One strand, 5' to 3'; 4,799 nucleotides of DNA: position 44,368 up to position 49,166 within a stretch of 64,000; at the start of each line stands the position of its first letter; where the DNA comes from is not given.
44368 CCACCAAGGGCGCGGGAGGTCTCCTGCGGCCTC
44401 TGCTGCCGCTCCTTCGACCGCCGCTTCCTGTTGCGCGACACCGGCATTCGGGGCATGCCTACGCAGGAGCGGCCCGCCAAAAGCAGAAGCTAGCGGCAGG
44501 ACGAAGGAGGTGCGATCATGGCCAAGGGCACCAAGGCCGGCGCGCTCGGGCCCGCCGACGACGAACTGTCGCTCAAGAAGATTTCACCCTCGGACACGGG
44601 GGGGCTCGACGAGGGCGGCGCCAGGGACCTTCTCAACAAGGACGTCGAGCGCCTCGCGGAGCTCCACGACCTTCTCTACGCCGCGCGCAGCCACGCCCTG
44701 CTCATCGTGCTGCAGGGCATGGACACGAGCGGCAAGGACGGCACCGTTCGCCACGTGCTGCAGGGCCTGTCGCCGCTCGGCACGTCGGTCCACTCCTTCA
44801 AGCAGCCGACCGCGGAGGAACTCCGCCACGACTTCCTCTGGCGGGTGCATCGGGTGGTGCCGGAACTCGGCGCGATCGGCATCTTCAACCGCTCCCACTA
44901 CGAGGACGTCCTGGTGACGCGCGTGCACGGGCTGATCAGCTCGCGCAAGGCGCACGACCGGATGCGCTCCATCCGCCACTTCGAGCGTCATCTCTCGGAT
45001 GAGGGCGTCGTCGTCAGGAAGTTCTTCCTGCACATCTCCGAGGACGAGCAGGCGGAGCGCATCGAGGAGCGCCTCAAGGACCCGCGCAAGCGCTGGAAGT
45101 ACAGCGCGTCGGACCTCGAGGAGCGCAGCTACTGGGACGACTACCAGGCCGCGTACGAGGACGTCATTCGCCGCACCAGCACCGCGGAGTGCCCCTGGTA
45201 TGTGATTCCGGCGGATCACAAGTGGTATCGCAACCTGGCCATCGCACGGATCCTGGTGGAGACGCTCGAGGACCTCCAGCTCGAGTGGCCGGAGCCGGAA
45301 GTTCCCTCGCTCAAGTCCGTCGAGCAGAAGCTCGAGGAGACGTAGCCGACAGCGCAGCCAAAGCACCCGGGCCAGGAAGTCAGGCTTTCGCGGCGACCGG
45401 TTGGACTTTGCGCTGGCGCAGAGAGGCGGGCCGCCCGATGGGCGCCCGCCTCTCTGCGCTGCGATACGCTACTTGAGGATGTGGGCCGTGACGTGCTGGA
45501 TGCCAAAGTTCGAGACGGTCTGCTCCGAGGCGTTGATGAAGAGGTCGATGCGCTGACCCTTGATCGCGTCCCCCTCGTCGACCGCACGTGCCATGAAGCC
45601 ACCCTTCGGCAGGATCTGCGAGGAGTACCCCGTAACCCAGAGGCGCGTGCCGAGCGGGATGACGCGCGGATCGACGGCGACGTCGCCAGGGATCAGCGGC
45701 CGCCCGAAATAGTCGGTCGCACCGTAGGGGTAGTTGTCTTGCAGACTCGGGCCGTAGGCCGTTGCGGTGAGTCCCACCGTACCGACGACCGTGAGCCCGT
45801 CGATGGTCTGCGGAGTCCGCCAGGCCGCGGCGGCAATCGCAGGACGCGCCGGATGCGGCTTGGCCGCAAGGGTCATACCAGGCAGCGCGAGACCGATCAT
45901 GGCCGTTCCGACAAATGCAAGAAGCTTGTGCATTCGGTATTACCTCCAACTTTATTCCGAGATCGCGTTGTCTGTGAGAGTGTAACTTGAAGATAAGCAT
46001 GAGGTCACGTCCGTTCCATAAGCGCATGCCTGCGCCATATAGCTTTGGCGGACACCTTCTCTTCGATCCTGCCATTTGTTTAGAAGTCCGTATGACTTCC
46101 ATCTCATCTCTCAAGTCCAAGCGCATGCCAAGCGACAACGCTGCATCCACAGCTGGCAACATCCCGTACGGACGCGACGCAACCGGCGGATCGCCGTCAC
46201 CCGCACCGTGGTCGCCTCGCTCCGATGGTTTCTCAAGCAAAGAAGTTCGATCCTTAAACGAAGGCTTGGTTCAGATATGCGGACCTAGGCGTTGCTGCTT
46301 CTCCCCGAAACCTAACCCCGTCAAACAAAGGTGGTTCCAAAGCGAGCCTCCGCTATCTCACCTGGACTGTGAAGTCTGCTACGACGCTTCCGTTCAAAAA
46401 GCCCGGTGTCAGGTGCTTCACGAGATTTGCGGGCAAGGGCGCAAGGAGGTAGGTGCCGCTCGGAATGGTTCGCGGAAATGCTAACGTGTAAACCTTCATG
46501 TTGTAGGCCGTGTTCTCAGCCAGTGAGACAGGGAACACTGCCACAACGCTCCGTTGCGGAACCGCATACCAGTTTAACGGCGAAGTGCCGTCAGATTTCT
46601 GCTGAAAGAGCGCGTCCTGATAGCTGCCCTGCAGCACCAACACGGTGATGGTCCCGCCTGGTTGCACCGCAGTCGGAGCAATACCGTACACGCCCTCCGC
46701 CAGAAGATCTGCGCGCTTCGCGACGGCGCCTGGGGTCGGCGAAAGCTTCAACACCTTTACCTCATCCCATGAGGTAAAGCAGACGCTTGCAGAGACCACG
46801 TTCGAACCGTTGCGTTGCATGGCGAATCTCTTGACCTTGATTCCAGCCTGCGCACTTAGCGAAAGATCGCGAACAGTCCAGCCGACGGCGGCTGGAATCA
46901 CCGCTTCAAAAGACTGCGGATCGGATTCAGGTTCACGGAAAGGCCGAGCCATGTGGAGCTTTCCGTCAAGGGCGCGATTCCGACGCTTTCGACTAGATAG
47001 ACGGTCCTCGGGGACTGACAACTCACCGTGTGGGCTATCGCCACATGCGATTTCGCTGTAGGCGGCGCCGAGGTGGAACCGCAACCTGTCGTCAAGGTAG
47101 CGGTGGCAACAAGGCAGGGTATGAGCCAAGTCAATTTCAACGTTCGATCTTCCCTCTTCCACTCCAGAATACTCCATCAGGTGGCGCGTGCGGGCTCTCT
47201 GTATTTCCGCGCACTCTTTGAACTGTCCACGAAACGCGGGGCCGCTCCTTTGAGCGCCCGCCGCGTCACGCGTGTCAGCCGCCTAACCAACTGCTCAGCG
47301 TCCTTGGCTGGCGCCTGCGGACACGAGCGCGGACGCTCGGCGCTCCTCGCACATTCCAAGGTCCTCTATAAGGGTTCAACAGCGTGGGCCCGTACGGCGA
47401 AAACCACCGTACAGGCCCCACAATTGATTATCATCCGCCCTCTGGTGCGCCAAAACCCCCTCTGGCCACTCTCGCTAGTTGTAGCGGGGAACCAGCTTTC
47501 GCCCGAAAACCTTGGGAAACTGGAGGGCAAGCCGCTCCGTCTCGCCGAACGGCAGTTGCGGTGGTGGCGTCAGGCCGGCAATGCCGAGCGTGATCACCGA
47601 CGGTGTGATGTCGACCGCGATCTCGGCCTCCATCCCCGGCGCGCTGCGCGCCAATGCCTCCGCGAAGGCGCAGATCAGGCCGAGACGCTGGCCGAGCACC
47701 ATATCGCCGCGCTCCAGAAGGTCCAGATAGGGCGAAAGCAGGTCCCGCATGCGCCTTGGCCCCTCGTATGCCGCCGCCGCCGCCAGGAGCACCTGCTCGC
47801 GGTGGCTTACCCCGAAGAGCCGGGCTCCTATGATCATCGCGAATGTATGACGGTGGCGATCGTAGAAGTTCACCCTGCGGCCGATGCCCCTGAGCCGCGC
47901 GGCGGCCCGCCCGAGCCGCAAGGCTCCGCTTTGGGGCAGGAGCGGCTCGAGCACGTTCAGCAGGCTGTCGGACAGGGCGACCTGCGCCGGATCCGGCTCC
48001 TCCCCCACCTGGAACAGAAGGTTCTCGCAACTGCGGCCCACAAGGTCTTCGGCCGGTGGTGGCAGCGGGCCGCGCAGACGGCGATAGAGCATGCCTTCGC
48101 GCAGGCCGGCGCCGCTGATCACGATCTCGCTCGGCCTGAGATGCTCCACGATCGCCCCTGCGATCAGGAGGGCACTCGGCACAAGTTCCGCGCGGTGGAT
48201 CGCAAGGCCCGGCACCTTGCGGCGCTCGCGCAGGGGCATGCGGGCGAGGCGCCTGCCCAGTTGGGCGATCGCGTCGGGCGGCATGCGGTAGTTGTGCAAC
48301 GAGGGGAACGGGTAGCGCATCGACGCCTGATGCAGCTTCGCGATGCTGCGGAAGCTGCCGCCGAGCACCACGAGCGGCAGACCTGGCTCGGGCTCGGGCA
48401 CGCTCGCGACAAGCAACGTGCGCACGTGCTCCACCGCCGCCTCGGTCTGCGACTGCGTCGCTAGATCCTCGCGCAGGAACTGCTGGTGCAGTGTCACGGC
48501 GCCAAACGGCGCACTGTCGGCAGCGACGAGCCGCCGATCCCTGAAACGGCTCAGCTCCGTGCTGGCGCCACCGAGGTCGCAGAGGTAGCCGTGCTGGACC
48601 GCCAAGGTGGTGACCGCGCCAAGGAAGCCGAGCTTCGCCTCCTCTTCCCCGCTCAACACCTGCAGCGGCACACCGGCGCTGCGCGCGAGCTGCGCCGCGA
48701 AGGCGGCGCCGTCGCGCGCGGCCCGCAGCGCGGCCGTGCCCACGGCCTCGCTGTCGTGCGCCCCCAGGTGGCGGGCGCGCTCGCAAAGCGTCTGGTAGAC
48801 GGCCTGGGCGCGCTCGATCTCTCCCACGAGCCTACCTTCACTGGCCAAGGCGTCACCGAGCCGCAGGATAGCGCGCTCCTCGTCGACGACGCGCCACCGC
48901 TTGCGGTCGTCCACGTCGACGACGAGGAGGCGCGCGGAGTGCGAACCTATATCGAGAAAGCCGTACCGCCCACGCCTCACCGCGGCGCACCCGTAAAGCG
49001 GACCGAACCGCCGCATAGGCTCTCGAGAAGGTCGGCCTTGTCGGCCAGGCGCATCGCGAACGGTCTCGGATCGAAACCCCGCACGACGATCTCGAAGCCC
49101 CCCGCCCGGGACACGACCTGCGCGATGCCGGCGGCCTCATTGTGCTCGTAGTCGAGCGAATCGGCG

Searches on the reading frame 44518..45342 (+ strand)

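Call 71: search_protein_families(library=pfam, proteins=[window:44518-45342:+], max_evalue=0.00001)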
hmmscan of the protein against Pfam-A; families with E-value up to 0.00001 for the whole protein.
window:44518-45342:+ (275 aa): 1 family
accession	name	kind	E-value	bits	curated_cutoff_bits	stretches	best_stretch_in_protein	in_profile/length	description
PF03976.20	PPK2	-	5.4e-73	245.8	22.3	1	40-253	12-224/229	Polyphosphate kinase 2 (PPK2)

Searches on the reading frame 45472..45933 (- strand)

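Call 71: search_protein_families(library=pfam, proteins=[window:45472-45933:-], max_evalue=0.00001)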
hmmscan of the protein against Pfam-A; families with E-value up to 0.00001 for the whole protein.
window:45472-45933:- (154 aa): 1 family
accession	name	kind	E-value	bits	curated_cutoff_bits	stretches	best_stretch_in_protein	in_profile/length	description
PF06725.17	3D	-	5.3e-14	52.6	23.8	1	85-153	3-71/72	3D domain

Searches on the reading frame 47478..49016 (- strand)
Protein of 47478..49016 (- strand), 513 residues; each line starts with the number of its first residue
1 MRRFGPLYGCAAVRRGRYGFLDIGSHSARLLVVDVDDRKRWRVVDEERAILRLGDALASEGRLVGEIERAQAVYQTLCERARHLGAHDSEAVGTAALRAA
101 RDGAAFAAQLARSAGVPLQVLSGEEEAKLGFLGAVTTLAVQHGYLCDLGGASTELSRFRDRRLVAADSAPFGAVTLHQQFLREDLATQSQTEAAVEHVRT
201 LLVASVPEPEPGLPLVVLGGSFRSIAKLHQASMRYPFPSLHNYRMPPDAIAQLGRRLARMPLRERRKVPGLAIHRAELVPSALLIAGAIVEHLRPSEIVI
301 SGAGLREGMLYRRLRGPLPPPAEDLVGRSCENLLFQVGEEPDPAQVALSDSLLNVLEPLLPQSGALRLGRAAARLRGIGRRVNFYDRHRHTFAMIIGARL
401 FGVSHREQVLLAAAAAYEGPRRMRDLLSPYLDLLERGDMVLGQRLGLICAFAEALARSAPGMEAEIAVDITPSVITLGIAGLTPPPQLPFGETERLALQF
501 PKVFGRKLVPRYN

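Call 71: search_protein_families(library=pfam, proteins=[window:47478-49016:-], max_evalue=0.00001)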
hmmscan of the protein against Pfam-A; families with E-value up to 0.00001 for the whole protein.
window:47478-49016:- (513 aa): 1 family
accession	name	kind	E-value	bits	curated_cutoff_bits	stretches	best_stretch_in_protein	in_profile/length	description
PF02541.22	Ppx-GppA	-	9.3e-46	157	27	1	32-314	2-282/285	Ppx/GppA phosphatase family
